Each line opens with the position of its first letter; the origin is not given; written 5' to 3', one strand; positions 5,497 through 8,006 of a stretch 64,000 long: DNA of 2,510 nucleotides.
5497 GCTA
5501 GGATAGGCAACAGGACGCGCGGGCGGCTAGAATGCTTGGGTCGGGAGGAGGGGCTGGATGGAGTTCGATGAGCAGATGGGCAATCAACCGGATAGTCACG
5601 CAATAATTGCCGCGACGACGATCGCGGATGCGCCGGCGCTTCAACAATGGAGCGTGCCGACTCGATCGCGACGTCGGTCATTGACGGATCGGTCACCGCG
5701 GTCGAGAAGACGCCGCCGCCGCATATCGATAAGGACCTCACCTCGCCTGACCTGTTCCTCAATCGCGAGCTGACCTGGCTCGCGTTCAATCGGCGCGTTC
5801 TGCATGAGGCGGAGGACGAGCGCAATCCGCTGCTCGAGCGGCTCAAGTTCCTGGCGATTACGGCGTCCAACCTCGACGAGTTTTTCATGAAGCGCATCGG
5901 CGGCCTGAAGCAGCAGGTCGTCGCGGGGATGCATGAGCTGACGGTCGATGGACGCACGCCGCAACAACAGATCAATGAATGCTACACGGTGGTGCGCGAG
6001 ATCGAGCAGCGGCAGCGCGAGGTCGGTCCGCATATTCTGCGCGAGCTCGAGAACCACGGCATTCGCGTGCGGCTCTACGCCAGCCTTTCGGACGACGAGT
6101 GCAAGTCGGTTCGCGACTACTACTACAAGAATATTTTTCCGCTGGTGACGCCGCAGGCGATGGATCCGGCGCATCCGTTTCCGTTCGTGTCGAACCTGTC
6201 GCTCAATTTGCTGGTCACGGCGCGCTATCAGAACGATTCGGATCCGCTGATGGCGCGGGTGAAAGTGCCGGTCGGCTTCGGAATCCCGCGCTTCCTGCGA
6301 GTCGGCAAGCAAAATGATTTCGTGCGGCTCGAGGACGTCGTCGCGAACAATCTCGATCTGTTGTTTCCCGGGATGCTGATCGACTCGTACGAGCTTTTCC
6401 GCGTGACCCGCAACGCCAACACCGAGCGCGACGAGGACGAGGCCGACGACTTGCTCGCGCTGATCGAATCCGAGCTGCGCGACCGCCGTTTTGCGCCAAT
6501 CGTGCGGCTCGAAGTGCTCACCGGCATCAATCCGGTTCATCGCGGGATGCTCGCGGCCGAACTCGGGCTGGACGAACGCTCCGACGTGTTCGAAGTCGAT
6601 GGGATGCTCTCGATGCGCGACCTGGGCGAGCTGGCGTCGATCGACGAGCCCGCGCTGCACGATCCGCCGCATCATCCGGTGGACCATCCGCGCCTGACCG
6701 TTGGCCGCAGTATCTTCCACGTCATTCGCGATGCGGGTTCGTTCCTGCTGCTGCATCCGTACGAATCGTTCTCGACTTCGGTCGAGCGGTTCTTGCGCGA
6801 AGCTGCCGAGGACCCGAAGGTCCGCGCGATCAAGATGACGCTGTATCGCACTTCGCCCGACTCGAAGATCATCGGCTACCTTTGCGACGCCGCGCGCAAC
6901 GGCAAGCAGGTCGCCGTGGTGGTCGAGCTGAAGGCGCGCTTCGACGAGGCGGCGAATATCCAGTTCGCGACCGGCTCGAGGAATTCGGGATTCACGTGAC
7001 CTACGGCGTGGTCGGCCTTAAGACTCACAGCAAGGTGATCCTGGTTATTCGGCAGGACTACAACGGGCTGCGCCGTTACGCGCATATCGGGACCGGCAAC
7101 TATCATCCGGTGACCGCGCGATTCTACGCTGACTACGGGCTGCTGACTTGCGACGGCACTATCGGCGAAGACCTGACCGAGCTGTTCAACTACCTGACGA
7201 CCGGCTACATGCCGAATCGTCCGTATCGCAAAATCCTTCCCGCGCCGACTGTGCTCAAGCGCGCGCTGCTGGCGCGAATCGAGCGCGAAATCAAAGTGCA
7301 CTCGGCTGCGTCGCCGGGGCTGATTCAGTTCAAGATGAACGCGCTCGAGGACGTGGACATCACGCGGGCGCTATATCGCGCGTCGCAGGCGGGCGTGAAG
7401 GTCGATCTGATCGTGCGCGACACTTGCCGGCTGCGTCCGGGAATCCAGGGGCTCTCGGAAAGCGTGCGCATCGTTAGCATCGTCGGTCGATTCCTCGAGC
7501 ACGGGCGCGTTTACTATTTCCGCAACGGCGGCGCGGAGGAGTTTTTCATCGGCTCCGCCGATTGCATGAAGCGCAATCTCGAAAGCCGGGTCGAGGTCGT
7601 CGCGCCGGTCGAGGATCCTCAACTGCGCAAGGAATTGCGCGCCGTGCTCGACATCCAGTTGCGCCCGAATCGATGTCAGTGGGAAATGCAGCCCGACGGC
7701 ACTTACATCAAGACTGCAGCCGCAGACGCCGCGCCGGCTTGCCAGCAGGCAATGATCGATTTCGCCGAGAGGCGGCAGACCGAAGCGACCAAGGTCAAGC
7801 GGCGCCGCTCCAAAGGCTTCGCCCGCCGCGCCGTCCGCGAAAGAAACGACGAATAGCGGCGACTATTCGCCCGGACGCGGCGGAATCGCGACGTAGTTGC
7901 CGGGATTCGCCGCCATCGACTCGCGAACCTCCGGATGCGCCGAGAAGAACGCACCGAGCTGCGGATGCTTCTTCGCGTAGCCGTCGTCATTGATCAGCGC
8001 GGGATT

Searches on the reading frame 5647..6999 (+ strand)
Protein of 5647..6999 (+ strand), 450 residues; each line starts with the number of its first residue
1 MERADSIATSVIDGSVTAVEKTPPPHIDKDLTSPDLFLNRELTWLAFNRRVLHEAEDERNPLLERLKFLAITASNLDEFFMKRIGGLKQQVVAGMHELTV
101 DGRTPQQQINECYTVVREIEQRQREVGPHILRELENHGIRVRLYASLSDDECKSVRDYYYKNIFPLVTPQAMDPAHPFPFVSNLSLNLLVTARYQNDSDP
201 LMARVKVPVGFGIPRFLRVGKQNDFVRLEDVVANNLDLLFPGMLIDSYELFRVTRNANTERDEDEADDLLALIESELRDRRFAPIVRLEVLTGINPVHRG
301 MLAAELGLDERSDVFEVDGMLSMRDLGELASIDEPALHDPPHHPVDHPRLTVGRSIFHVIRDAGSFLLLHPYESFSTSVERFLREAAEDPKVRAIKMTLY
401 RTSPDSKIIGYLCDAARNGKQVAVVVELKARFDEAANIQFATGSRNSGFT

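Call 60: search_protein_families(library=pfam, proteins=[window:5647-6999:+], max_evalue=0.001)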
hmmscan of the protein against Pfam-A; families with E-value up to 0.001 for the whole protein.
window:5647-6999:+ (450 aa): 3 families
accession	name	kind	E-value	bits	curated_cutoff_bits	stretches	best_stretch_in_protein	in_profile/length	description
PF02503.22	PP_kinase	-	4.8e-53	180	31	1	152-328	3-182/183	Polyphosphate kinase middle domain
PF13089.11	PP_kinase_N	-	4.5e-37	127.1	23.8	1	37-141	1-106/107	Polyphosphate kinase N-terminal domain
PF17941.7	PP_kinase_C_1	-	1.9e-32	112.6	25.7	1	356-448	2-92/167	Polyphosphate kinase C-terminal domain 1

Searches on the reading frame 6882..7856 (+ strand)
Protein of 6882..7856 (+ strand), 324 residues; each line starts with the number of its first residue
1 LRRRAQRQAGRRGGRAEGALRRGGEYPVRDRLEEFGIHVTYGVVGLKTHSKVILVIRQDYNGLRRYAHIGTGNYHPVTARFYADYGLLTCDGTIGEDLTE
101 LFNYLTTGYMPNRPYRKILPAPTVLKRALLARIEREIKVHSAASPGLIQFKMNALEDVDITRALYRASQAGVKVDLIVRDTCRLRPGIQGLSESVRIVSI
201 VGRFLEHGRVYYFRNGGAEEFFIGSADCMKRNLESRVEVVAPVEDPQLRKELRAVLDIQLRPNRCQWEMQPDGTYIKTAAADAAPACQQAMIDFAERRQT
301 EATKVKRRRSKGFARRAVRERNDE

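Call 60: search_protein_families(library=pfam, proteins=[window:6882-7856:+], max_evalue=0.001)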
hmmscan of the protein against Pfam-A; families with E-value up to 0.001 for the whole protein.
window:6882-7856:+ (324 aa): 3 families
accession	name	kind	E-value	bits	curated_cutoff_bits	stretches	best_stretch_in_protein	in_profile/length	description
PF13090.12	PP_kinase_C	-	1.2e-59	201.1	25.8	1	121-285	4-168/172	Polyphosphate kinase C-terminal domain 2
PF17941.7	PP_kinase_C_1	-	5.6e-30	104.5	25.7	1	30-108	86-164/167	Polyphosphate kinase C-terminal domain 1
PF13091.12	PLDc_2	-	4.4e-06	27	27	1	148-255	12-127/132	PLD-like domain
